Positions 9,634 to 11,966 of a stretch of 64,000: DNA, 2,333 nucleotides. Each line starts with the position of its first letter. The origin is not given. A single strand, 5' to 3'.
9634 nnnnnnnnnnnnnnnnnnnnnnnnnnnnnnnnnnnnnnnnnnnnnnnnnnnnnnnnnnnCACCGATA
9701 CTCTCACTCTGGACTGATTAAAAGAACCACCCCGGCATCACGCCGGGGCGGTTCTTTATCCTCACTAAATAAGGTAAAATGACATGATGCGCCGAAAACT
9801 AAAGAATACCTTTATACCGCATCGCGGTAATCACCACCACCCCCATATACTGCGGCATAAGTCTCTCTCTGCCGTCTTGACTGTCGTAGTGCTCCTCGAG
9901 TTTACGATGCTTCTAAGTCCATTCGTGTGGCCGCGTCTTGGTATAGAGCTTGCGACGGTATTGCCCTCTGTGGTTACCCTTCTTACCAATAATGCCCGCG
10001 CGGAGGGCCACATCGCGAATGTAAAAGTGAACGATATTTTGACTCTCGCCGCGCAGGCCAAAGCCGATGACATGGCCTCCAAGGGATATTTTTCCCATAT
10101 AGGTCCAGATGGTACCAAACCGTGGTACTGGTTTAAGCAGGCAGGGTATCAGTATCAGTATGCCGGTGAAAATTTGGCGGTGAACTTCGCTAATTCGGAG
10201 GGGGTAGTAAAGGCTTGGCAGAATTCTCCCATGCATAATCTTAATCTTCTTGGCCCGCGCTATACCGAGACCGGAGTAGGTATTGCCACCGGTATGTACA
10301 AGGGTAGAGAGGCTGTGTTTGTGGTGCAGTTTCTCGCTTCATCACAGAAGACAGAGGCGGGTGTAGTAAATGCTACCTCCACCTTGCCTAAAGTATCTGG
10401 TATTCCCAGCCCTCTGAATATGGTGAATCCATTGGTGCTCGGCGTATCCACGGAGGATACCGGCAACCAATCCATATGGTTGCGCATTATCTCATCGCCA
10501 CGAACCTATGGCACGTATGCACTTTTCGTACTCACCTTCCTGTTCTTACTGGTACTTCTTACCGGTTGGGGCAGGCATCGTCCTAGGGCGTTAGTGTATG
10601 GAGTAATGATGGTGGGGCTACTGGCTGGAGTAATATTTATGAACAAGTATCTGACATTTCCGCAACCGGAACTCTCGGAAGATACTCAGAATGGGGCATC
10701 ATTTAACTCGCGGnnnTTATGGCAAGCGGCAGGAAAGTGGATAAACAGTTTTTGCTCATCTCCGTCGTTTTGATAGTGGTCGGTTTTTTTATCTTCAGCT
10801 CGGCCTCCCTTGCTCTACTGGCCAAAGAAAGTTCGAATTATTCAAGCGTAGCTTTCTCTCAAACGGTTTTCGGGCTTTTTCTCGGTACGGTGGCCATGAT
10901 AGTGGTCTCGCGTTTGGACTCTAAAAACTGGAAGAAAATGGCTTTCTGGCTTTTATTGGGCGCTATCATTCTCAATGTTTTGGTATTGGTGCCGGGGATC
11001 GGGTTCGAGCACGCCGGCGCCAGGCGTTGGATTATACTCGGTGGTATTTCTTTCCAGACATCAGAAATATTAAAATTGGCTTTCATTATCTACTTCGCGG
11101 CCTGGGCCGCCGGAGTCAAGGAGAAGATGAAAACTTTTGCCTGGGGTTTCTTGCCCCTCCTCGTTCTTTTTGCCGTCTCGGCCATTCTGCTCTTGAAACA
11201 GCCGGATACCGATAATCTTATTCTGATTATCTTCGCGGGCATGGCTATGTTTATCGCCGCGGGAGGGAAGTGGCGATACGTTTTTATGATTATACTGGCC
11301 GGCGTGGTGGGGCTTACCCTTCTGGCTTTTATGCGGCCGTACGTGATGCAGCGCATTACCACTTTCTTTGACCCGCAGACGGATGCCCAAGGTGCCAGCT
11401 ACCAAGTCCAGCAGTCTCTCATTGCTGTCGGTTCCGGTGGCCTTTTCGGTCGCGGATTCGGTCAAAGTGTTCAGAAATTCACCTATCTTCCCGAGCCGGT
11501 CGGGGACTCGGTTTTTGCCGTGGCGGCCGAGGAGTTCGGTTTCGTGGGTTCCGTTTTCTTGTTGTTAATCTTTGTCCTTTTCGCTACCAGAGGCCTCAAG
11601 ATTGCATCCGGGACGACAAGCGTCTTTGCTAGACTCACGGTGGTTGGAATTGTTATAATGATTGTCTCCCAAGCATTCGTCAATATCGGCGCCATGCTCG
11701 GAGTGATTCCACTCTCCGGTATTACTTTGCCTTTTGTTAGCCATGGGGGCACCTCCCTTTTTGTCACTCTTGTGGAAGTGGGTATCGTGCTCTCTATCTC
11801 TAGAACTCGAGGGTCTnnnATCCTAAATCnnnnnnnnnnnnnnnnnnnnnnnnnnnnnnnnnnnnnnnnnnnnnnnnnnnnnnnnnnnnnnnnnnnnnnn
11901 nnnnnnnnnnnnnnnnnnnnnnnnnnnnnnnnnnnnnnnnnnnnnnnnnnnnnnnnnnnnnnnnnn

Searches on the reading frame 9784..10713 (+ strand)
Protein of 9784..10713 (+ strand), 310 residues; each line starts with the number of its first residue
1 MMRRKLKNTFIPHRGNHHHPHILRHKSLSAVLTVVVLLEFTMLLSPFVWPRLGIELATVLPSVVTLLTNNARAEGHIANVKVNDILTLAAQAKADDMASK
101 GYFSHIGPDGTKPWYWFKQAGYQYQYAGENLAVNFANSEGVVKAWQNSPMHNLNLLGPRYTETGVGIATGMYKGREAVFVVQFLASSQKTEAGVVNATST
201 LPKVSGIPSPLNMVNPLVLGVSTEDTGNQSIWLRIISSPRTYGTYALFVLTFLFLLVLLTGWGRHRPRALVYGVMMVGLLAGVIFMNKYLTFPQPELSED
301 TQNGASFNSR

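Call 8: search_protein_families(library=pfam, proteins=[window:9784-10713:+], max_evalue=0.01)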
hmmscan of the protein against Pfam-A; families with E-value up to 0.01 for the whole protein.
window:9784-10713:+ (310 aa): 1 family
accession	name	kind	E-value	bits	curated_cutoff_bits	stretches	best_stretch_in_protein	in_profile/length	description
PF00188.32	CAP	-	5.6e-16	59.9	21.1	1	67-182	3-116/117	Cysteine-rich secretory protein family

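Call 55: find_homologous_proteins(query=window:9784-10713:+, max_evalue=1e-10)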
Query window:9784-10713:+ (310 aa): 1376 proteins with E <= 1e-10 among 6834 candidates; the best 120 are listed.
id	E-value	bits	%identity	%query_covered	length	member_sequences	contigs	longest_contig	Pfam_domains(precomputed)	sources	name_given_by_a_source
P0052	9.2e-206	700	100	100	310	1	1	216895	PF00188.33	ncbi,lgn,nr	ncbi:MAG: CAP domain-containing protein [bacterium]|nr:CAP domain-containing protein [bacterium]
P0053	8.9e-165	565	81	97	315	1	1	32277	PF00188.33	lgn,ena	-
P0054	3.7e-122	425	64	97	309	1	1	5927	PF00188.33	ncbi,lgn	ncbi:MAG: CAP domain-containing protein [Parcubacteria group bacterium]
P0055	9.7e-115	401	61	100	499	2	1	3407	PF00188.33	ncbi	-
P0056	4.3e-113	396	59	98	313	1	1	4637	PF00188.33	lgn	-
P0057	7.6e-112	391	58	97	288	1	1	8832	PF00188.33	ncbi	-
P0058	3.9e-109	383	56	97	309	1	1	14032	PF00188.33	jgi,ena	-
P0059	1.3e-106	374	56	97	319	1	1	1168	PF00188.33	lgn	-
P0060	3.9e-100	353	55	97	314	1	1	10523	PF00188.33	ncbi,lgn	ncbi:MAG: CAP domain-containing protein [Parcubacteria group bacterium]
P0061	9.8e-93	329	50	98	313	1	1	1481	PF00188.33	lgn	-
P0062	1.1e-90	322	51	98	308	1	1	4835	PF00188.33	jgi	jgi:hypothetical protein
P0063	3.4e-87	311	52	88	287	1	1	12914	PF00188.33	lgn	-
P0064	6.3e-83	297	46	100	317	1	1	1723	PF00188.33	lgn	-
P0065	1.5e-82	295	47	99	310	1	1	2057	PF00188.33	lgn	-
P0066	8.8e-79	283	46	99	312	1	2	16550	PF00188.33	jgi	jgi:hypothetical protein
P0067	4.7e-74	267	46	95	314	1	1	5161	PF00188.33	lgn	-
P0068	4.2e-73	264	43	98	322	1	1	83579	PF00188.33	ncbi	-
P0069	8.1e-67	244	40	98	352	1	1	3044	PF00188.33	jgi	-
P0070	3.3e-64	235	44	96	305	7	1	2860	PF00188.33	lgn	-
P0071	5.0e-64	234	43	95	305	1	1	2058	PF00188.33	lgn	-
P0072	9.4e-64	234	42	97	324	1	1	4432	PF00188.33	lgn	-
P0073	2.0e-63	233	41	95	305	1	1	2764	PF00188.33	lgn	-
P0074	2.5e-63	232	41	95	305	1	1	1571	PF00188.33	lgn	-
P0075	3.6e-63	232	43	84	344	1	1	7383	PF00188.33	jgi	jgi:hypothetical protein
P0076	2.4e-62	229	39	95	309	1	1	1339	PF00188.33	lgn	-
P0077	2.4e-62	229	40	97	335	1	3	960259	PF00188.33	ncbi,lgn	ncbi:MAG: CAP domain-containing protein [bacterium]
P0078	3.4e-62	228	43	85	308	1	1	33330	PF00188.33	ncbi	-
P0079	1.9e-61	226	41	92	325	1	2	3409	PF00188.33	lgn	-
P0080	2.4e-61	226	40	89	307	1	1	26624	PF00188.33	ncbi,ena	ncbi:MAG: CAP domain-containing protein [bacterium]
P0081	2.8e-61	225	42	92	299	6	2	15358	PF00188.33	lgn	-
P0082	2.8e-61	225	42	94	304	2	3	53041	PF00188.33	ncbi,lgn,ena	-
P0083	2.8e-61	225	40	96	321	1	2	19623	PF00188.33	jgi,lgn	-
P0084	4.8e-61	225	35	97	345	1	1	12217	PF00188.33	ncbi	-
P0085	4.8e-61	225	41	92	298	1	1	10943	PF00188.33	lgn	-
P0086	9.7e-61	224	46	83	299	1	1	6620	PF00188.33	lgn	-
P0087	1.3e-60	223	42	79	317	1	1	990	PF00188.33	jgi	jgi:hypothetical protein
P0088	2.1e-60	223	39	95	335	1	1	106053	PF00188.33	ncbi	-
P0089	2.2e-60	223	39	97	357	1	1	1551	PF00188.33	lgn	-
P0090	2.6e-60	222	41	96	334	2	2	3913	PF00188.33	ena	-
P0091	3.3e-60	222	35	92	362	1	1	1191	PF00188.33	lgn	-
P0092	4.0e-60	222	38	95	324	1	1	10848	PF00188.33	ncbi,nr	ncbi:MAG: CAP domain-containing protein [Candidatus Wolfebacteria bacterium]|nr:CAP domain-containin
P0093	4.0e-60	222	45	71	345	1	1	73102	PF00188.33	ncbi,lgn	-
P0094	7.0e-60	221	39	94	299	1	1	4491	PF00188.33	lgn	-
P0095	7.8e-60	221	38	94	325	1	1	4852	PF00188.33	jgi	jgi:Uncharacterized protein with SCP/PR1 domains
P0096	8.8e-60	221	41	97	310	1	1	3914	PF00188.33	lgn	-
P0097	9.4e-60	220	39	97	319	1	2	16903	PF00188.33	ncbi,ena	-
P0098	2.1e-59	219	38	93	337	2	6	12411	PF00188.33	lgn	-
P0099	2.4e-59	219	36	94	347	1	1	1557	PF00188.33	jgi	-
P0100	4.1e-59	218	37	97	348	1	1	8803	PF00188.33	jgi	-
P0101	6.0e-59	218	43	78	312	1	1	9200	PF00188.33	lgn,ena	-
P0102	6.7e-59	218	48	63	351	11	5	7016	PF00188.33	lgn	-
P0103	6.9e-59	218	48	74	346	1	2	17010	PF00188.33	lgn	-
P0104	1.0e-58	217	36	92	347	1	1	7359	PF00188.33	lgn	-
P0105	1.0e-58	217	36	92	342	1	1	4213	PF00188.33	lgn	-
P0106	1.1e-58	217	40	94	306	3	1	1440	PF00188.33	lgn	-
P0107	1.5e-58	216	41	93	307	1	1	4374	PF00188.33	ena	-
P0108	1.5e-58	216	39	97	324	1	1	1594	PF00188.33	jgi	jgi:hypothetical protein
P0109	1.6e-58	216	51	66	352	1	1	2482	PF00188.33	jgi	jgi:hypothetical protein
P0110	1.9e-58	216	45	83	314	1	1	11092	PF00188.33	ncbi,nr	ncbi:CAP domain-containing protein [Candidatus Parcubacteria bacterium]|nr:CAP domain-containing pro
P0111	1.9e-58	216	37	96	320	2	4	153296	PF00188.33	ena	-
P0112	2.3e-58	216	44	83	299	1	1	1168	PF00188.33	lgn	-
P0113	2.9e-58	216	36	92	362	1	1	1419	PF00188.33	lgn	-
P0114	3.0e-58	215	40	92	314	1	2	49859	PF00188.33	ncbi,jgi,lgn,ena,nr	ncbi:CAP domain-containing protein [Patescibacteria group bacterium]|nr:CAP domain-containing protei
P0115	3.7e-58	215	40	92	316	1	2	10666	PF00188.33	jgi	jgi:hypothetical protein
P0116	4.0e-58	215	41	96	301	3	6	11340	PF00188.33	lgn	-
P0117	5.0e-58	215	39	93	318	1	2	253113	PF00188.33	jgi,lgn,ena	jgi:hypothetical protein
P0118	5.2e-58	215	40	97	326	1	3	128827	PF00188.33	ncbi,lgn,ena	ncbi:MAG: CAP domain-containing protein [Patescibacteria group bacterium]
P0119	7.0e-58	214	39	93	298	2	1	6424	PF00188.33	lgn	-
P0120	7.6e-58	214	34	98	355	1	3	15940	PF00188.33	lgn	-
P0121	8.6e-58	214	39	82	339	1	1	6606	PF00188.33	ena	-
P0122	1.2e-57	213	40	93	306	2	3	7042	PF00188.33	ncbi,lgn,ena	-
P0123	1.2e-57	213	51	59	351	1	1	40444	PF00188.33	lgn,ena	-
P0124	1.4e-57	213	47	64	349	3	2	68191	PF00188.33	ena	-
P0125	1.4e-57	213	40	91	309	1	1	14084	PF00188.33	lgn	-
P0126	1.5e-57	213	39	93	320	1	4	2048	PF00188.33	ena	-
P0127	1.9e-57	213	39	97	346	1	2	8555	PF00188.33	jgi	jgi:hypothetical protein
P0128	2.1e-57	213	35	95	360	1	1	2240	PF00188.33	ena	-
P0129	2.3e-57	213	42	77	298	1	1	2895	PF00188.33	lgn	-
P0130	2.3e-57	213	39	94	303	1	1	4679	PF00188.33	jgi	jgi:hypothetical protein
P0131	2.4e-57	213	39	95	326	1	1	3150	PF00188.33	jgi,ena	-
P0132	2.4e-57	213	39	93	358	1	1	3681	PF00188.33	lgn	-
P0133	2.4e-57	213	40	94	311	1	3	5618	PF00188.33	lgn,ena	-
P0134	3.1e-57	212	36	96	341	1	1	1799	PF00188.33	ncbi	-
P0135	5.5e-57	211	37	94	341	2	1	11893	PF00188.33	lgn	-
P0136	5.8e-57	211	45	77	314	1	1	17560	PF00188.33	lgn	-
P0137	5.8e-57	211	40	94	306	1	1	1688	PF00188.33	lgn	-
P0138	7.0e-57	211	36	94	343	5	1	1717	PF00188.33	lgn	-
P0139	7.3e-57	211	39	95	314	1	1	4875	PF00188.33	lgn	-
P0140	8.1e-57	211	40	95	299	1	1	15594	PF00188.33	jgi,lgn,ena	-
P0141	8.6e-57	211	44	90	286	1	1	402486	PF00188.33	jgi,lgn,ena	-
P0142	1.0e-56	210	37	96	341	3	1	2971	PF00188.33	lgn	-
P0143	1.2e-56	210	44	78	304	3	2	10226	PF00188.33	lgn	-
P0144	1.2e-56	210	36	93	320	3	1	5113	PF00188.33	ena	-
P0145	1.3e-56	210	37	99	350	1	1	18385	PF00188.33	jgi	jgi:hypothetical protein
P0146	1.3e-56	210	39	92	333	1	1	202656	PF00188.33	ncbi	-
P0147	1.5e-56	210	50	59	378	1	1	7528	PF00188.33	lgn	-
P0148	1.6e-56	210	39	76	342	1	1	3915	PF00188.33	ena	-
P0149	1.6e-56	210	40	94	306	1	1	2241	PF00188.33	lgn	-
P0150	1.8e-56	210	42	79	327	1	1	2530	PF00188.33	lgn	-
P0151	2.0e-56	210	39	92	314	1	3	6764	PF00188.33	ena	-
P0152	2.0e-56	210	38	92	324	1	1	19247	PF00188.33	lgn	-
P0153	2.3e-56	209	38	94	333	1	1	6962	PF00188.33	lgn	-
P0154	2.3e-56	209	40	94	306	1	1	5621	PF00188.33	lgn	-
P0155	2.4e-56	209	51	58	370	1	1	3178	PF00188.33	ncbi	-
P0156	2.8e-56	209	37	98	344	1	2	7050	PF00188.33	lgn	-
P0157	3.1e-56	209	41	82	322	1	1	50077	PF00188.33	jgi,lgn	-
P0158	3.4e-56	209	37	96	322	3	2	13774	PF00188.33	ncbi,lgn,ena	-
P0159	3.5e-56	209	35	92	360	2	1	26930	PF00188.33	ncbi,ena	ncbi:MAG: CAP domain-containing protein [Patescibacteria group bacterium]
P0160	3.6e-56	209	38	93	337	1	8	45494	PF00188.33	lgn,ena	-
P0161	4.7e-56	208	37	92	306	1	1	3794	PF00188.33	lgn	-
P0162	6.3e-56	208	38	86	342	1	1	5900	PF00188.33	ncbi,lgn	-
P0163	7.7e-56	208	37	92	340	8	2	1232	PF00188.33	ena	-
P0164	7.9e-56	208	37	98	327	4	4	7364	PF00188.33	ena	-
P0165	9.7e-56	207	38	99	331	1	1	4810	PF00188.33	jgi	jgi:hypothetical protein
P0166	9.9e-56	207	37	95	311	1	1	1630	PF00188.33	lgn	-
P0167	1.1e-55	207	40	77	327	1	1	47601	PF00188.33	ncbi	-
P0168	1.1e-55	207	37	93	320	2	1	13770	PF00188.33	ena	-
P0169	1.3e-55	207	51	60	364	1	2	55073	PF00188.33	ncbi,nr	ncbi:MAG: CAP domain-containing protein [bacterium]|nr:CAP domain-containing protein [bacterium]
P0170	1.4e-55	207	43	81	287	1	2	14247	PF00188.33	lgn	-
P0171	1.4e-55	207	36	92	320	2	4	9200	PF00188.33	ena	-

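Call 56: find_encoding_contigs(protein=P0077, flank=7000, max_places=3)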
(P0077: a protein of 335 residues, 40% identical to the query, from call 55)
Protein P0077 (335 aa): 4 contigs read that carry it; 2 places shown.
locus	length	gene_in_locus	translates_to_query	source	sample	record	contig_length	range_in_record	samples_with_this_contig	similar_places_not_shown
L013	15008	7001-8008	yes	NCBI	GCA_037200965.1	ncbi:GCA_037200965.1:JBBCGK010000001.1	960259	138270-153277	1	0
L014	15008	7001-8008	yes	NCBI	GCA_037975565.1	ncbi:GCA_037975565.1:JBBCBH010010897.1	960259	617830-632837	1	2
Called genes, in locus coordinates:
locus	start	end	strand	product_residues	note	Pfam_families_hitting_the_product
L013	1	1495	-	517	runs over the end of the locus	-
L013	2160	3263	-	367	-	-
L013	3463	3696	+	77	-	-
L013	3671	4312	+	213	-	PF02661:Fic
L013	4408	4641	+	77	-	-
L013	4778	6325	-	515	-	PF13231:PMT_2 (weak)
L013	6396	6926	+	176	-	PF01471:PG_binding_1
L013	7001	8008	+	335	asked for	PF00188:CAP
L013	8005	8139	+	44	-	-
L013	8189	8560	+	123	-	-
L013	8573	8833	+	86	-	-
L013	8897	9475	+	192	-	PF00717:Peptidase_S24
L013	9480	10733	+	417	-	PF00817:IMS, PF11798:IMS_HHH (weak), PF11799:IMS_C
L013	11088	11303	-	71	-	PF00313:CSD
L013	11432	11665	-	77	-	-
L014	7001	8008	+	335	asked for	PF00188:CAP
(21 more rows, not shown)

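Call 57: find_encoding_contigs(protein=P0141, flank=7000, max_places=3)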
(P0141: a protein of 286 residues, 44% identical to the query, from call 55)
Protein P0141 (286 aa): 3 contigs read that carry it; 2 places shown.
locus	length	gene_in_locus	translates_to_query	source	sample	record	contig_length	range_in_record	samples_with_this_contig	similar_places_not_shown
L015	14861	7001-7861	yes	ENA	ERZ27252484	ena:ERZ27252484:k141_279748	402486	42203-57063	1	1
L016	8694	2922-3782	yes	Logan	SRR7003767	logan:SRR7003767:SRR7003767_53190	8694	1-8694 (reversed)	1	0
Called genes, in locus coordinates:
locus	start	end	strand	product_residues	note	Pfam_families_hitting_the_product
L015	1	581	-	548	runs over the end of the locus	PF01565:FAD_binding_4, PF02913:FAD-oxidase_C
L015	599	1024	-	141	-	PF04138:GtrA_DPMS_TM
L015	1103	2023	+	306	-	PF00005:ABC_tran, PF13304:AAA_21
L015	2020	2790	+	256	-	PF01061:ABC2_membrane, PF12698:ABC2_membrane_3 (weak)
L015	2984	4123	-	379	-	PF00512:HisKA, PF02518:HATPase_c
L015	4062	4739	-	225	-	PF00072:Response_reg, PF00486:Trans_reg_C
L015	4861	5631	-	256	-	-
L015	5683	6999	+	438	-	PF02494:HYR (faint), PF16403:Bact_surface_Ig-like, PF01471:PG_binding_1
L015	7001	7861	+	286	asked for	PF00188:CAP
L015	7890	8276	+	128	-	PF20554:DUF6766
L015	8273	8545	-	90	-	-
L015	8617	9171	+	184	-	PF01765:RRF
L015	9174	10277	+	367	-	PF02163:Peptidase_M50, PF17820:PDZ_6 (weak)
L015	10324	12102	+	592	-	PF00664:ABC_membrane, PF02463:SMC_N (weak), PF00005:ABC_tran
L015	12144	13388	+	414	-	PF00587:tRNA-synt_2b, PF03129:HGTP_anticodon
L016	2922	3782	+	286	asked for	PF00188:CAP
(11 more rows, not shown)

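Call 60: find_encoding_contigs(protein=P0117, flank=6000, max_places=2)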
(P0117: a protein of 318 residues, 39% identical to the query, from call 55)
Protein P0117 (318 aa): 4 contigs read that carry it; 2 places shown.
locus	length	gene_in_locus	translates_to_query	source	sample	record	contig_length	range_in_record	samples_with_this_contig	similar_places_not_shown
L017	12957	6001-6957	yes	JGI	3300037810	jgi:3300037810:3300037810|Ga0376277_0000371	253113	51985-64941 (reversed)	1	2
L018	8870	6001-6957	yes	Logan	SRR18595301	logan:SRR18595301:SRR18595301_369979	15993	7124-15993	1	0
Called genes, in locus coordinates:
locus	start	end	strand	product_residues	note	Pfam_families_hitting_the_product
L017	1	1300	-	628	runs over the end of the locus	PF17159:MASE3, PF00989:PAS, PF13426:PAS_9, PF00512:HisKA, PF13581:HATPase_c_2 (weak), PF02518:HATPase_c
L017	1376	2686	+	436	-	PF02368:Big_2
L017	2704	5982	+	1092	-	PF02368:Big_2, PF02494:HYR, PF16403:Bact_surface_Ig-like, PF02494:HYR, PF01471:PG_binding_1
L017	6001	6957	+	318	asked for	PF00188:CAP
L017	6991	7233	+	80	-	-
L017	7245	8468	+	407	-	PF22694:CtpB_N-like, PF00595:PDZ (weak), PF13180:PDZ_2 (weak), PF17820:PDZ_6, PF03572:Peptidase_S41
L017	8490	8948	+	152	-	PF01281:Ribosomal_L9_N, PF03948:Ribosomal_L9_C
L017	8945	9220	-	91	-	PF01016:Ribosomal_L27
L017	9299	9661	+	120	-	-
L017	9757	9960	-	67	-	-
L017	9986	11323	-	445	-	PF01551:Peptidase_M23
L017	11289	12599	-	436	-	PF00749:tRNA-synt_1c, PF19269:Anticodon_2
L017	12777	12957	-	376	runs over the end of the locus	PF03033:Glyco_transf_28, PF02684:LpxB (weak), PF04101:Glyco_tran_28_C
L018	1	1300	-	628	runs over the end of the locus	PF17159:MASE3, PF00989:PAS, PF13426:PAS_9, PF00512:HisKA, PF13581:HATPase_c_2 (weak), PF02518:HATPase_c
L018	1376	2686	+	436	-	PF02368:Big_2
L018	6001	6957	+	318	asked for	PF00188:CAP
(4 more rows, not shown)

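Call 61: find_encoding_contigs(protein=P0146, flank=6000, max_places=2)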
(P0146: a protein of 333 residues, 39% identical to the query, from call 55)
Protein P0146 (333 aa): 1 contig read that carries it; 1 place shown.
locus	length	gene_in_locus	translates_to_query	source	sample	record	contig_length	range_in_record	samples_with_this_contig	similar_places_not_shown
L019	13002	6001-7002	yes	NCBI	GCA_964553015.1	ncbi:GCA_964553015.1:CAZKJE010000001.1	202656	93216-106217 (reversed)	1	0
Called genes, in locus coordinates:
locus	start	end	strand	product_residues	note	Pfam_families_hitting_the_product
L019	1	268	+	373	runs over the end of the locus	PF04909:Amidohydro_2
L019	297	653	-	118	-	PF03860:Csp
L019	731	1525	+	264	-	PF02618:YceG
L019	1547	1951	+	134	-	-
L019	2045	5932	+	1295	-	PF19078:Big_12, PF16403:Bact_surface_Ig-like, PF18657:YDG, PF01471:PG_binding_1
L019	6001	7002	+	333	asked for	PF00188:CAP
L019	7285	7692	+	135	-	PF01467:CTP_transf_like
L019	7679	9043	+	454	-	PF02878:PGM_PMM_I, PF02879:PGM_PMM_II, PF02880:PGM_PMM_III, PF00408:PGM_PMM_IV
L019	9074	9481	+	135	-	PF01467:CTP_transf_like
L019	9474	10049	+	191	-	PF06560:GPI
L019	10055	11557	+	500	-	PF08323:Glyco_transf_5, PF13579:Glyco_trans_4_4 (faint), PF20706:GT4-conflict (weak), PF00534:Glycos_transf_1, PF13692:Glyco_trans_1_4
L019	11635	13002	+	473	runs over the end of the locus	PF03065:Glyco_hydro_57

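Call 74: predict_structure(alignment_id=A5)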
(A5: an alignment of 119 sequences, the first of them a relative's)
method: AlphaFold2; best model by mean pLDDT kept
length: 310 residues; sequences in the alignment: 119
mean_pLDDT: 86.6   pTM: 0.79
mean pLDDT of the five models: 86.6, 85.6, 85.3, 85.2, 84.3
residues with pLDDT >= 90: 213; 70-90: 43; 50-70: 33; < 50: 21
segments of 3 or more residues with pLDDT < 50: 193-199, 213-215, 304-310
pLDDT, mean of each block of 10 residues (from residue 1): 96 96 97 96 84 74 94 96 97 97 96 96 95 89 94 96 96 94 92 51 55 51 60 86 95 98 95 98 93 80 47
secondary structure, 60 per line:
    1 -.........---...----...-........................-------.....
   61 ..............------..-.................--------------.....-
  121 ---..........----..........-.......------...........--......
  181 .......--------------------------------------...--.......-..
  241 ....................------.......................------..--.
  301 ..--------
elements in order: H2-10 H25-48 H56-74 H84-100 H115-119 E124-133 H138-147 H149-155 E162-172 E175-187 H231-237 H239-260 H267-289

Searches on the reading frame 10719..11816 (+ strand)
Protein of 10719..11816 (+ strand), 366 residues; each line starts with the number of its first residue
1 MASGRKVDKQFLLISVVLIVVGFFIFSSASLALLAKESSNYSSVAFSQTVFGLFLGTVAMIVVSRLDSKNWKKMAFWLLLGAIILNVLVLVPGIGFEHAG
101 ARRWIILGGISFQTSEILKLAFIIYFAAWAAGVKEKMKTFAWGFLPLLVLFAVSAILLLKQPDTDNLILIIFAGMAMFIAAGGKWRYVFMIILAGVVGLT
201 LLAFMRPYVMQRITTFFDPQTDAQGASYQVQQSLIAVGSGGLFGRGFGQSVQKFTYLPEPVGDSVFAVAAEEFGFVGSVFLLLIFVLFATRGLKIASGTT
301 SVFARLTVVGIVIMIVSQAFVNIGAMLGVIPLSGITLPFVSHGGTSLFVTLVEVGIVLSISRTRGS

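Call 22: search_protein_families(library=pfam, proteins=[window:10719-11816:+], max_evalue=0.001)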
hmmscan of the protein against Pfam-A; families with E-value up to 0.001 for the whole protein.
window:10719-11816:+ (366 aa): 1 family
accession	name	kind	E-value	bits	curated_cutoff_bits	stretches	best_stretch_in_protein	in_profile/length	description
PF01098.24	FTSW_RODA_SPOVE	-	1.2e-94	317.7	26.4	1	12-364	4-354/356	Cell cycle protein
